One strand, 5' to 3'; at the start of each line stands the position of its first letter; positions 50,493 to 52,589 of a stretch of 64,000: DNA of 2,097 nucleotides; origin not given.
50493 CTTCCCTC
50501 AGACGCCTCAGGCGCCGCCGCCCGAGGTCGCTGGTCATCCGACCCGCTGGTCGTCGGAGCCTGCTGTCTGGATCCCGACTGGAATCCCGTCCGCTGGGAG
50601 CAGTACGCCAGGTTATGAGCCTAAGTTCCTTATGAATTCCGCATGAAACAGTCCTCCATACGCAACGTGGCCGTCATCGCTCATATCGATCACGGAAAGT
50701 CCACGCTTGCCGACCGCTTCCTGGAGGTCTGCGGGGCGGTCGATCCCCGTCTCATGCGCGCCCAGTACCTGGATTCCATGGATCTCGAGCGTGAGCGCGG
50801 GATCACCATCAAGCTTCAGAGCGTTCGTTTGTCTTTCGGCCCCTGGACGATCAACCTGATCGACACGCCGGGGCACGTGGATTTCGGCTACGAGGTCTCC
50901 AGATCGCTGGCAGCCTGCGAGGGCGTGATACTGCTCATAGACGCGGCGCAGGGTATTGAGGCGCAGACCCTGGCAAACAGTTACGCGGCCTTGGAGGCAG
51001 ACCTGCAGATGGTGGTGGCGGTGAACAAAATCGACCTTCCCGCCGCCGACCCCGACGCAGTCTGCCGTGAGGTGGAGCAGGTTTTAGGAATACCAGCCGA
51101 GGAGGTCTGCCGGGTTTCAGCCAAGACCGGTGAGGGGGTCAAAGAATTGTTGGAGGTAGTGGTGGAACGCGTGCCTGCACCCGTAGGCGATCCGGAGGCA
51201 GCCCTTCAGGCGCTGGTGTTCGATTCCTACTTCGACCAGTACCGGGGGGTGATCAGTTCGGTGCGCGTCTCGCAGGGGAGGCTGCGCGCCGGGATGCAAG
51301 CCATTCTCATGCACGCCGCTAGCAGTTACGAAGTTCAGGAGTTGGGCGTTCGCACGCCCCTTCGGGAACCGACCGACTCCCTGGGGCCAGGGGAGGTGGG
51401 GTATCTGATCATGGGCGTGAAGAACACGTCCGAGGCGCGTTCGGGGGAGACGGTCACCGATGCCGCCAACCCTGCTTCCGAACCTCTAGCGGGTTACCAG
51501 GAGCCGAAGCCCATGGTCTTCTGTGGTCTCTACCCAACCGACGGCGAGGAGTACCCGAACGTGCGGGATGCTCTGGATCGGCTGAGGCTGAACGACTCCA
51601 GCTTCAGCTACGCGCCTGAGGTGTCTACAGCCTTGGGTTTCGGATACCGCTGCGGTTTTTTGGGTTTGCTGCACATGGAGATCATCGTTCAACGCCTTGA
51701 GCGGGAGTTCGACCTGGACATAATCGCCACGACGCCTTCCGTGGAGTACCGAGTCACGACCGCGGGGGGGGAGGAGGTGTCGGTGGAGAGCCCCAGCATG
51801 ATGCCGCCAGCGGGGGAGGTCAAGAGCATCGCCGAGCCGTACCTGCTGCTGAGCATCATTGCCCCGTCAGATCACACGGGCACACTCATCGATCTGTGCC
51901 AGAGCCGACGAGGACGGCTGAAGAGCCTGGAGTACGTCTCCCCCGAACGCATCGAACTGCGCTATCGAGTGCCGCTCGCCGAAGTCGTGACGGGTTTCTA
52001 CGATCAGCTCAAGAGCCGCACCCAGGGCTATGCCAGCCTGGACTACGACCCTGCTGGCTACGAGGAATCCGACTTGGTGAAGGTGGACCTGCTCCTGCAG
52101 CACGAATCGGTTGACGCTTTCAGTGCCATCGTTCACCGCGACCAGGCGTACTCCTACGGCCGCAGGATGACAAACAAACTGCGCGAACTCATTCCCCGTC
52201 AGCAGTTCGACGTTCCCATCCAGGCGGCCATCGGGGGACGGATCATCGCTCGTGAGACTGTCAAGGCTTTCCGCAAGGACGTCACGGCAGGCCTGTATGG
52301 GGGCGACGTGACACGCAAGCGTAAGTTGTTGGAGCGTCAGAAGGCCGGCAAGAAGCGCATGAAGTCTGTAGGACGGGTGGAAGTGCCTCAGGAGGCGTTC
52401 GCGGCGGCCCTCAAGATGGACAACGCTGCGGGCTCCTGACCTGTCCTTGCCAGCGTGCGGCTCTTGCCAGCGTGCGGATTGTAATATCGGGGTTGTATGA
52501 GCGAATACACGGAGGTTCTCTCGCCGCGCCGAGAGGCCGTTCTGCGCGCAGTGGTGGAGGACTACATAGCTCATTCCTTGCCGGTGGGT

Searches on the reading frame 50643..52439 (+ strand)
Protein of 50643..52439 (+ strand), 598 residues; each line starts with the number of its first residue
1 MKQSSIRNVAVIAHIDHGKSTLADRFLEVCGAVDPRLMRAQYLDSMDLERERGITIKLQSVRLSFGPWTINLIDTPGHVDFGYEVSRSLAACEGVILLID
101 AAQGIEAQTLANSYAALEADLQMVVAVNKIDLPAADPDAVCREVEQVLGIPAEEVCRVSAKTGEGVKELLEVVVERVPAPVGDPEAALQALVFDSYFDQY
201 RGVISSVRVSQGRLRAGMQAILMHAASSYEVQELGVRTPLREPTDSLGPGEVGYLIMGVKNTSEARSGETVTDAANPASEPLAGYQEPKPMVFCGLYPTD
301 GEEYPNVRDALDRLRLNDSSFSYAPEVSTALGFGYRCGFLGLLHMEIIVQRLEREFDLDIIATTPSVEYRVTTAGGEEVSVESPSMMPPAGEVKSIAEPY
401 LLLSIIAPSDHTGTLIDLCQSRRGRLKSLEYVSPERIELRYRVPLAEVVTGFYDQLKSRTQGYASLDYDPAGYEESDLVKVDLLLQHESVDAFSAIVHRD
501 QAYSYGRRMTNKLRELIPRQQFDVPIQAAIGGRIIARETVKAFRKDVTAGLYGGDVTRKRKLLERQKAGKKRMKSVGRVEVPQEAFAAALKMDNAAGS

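Call 37: find_homologous_proteins(query=window:50643-52439:+, max_evalue=1e-100)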
Query window:50643-52439:+ (598 aa): 8000 proteins with E <= 1e-100 among 8000 candidates; the best 120 are listed.
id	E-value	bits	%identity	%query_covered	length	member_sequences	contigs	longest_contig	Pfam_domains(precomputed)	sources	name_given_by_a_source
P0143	0.0e+0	1311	99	100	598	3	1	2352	PF00679.31,PF06421.18,PF00009.34,PF03144.32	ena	-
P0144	0.0e+0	1209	91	100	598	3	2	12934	PF00679.31,PF06421.18,PF00009.34,PF03144.32,PF22042.3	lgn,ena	-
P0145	0.0e+0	1055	79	99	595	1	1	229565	PF00679.31,PF06421.18,PF00009.34,PF03144.32,PF22042.3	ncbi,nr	ncbi:MAG: translation elongation factor 4 [bacterium]|nr:translation elongation factor 4 [bacterium]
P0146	0.0e+0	1055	79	99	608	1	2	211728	PF00679.31,PF06421.18,PF00009.34,PF03144.32,PF22042.3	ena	-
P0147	0.0e+0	1054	79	99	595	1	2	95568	PF00679.31,PF06421.18,PF00009.34,PF03144.32,PF22042.3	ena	-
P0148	0.0e+0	1053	79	99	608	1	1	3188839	PF00679.31,PF06421.18,PF00009.34,PF03144.32,PF22042.3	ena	-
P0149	0.0e+0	1053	79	99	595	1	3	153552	PF00679.31,PF06421.18,PF00009.34,PF03144.32,PF22042.3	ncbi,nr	ncbi:MAG: elongation factor 4 [Acidimicrobiia bacterium]|nr:elongation factor 4 [Acidimicrobiia bact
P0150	0.0e+0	1053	79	99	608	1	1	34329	PF00679.31,PF06421.18,PF00009.34,PF03144.32,PF22042.3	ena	-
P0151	0.0e+0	1053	79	99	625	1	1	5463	PF00679.31,PF06421.18,PF00009.34,PF03144.32,PF22042.3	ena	-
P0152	0.0e+0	1052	79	99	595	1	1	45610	PF00679.31,PF06421.18,PF00009.34,PF03144.32,PF22042.3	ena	-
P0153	0.0e+0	1052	79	99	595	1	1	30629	PF00679.31,PF06421.18,PF00009.34,PF03144.32,PF22042.3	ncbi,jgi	-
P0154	0.0e+0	1051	79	99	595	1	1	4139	PF00679.31,PF06421.18,PF00009.34,PF03144.32,PF22042.3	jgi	-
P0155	0.0e+0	1051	79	99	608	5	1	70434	PF00679.31,PF06421.18,PF00009.34,PF03144.32,PF22042.3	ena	-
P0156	0.0e+0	1051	79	99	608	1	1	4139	PF00679.31,PF06421.18,PF00009.34,PF03144.32,PF22042.3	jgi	-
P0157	0.0e+0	1051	79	99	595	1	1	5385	PF00679.31,PF06421.18,PF00009.34,PF03144.32,PF22042.3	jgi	-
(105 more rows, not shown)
